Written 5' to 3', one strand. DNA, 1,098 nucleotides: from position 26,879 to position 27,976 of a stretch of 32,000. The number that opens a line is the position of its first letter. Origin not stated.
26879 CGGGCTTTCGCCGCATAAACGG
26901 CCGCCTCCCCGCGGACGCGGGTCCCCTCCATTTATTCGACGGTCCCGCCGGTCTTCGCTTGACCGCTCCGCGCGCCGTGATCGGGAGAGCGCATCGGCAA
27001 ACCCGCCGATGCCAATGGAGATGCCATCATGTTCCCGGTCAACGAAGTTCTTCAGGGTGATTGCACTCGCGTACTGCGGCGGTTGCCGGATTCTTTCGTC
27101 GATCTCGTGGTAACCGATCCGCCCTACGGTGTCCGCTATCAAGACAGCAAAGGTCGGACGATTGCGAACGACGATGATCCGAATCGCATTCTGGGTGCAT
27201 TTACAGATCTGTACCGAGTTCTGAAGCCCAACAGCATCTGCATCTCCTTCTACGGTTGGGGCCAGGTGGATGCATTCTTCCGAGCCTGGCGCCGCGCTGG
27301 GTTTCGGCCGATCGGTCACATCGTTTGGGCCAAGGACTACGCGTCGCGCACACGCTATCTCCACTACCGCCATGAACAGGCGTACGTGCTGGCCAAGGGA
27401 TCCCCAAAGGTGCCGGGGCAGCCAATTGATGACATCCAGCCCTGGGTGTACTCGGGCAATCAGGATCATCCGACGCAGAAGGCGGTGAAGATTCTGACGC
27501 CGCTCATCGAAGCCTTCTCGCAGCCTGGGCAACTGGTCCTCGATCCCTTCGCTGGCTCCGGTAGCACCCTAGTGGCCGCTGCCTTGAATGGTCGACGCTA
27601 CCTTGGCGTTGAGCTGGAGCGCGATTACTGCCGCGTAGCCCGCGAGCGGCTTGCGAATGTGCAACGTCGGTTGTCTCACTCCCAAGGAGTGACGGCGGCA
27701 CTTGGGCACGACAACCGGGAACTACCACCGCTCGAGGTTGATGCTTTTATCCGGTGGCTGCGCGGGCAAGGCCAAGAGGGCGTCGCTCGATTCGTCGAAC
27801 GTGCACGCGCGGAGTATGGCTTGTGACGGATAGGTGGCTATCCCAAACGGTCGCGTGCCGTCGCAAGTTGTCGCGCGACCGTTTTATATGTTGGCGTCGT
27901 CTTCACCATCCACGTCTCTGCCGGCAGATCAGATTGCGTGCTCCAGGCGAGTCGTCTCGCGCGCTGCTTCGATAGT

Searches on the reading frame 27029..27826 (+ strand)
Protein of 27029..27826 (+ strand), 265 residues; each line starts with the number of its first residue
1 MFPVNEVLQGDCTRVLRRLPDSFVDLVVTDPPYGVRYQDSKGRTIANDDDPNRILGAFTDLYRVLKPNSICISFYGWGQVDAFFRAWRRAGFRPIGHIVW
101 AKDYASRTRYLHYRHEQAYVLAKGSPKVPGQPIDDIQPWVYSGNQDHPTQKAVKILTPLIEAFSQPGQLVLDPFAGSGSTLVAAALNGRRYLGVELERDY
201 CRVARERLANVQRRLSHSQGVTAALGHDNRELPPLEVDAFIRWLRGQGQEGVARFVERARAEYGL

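Call 8: search_protein_families(library=pfam, proteins=[window:27029-27826:+], max_evalue=0.01)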
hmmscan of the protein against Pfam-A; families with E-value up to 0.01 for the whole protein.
window:27029-27826:+ (265 aa): 4 families
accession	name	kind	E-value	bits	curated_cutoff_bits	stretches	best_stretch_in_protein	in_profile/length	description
PF01555.25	N6_N4_Mtase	-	3.2e-33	116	26.7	1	24-205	1-220/221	DNA methylase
PF01170.24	UPF0020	-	4.1e-08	33.6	22.3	1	165-206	27-68/197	RMKL-like, methyltransferase domain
PF03602.21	Cons_hypoth95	-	0.0017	18.5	24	0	163-215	38-91/182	Conserved hypothetical protein 95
PF08241.18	Methyltransf_11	-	0.0036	18.3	21.2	0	175-213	5-43/95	Methyltransferase domain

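Call 40: search_protein_families(library=padloc, proteins=[window:27029-27826:+], max_evalue=0.00001)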
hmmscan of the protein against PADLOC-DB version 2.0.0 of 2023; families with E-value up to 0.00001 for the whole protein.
window:27029-27826:+ (265 aa): 56 families (the best 25 are shown)
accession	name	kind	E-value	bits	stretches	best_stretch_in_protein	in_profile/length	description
PDLC03228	MTase_II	-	1.6e-84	281.2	1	7-217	4-214/227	Type II methyltransferase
PDLC03371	MTase_II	-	7.6e-37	125.2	2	143-214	187-258/260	Type II methyltransferase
PDLC03299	MTase_II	-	2.2e-26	91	2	142-210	191-259/296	Type II methyltransferase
PDLC03320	MTase_II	-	1.3e-25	88.2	1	145-221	211-287/289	Type II methyltransferase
PDLC03387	MTase_II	-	3.6e-25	86.7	2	146-211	213-279/289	Type II methyltransferase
PDLC03353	MTase_II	-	3.8e-25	86.9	2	146-215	188-257/260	Type II methyltransferase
PDLC03265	MTase_II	-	1.2e-24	85.4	2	145-208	265-328/333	Type II methyltransferase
PDLC03216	MTase_II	-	1.2e-24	85.1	2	142-215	189-262/364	Type II methyltransferase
PDLC03738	oMTase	-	1.5e-24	84.4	2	143-214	200-271/376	orphan methyltransferase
PDLC03229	MTase_II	-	8.5e-23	78.8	1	21-211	196-403/436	Type II methyltransferase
PDLC03308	MTase_II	-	7.3e-22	75.9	1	10-213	175-400/419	Type II methyltransferase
PDLC03321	MTase_II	-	1.6e-21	74.7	2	59-209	90-243/245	Type II methyltransferase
PDLC03339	MTase_II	-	6.9e-21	72.4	1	146-216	209-279/399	Type II methyltransferase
PDLC03300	MTase_II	-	9.2e-19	65.6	1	146-211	214-279/302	Type II methyltransferase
PDLC03350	MTase_II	-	9.3e-18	62.7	1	146-215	233-302/312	Type II methyltransferase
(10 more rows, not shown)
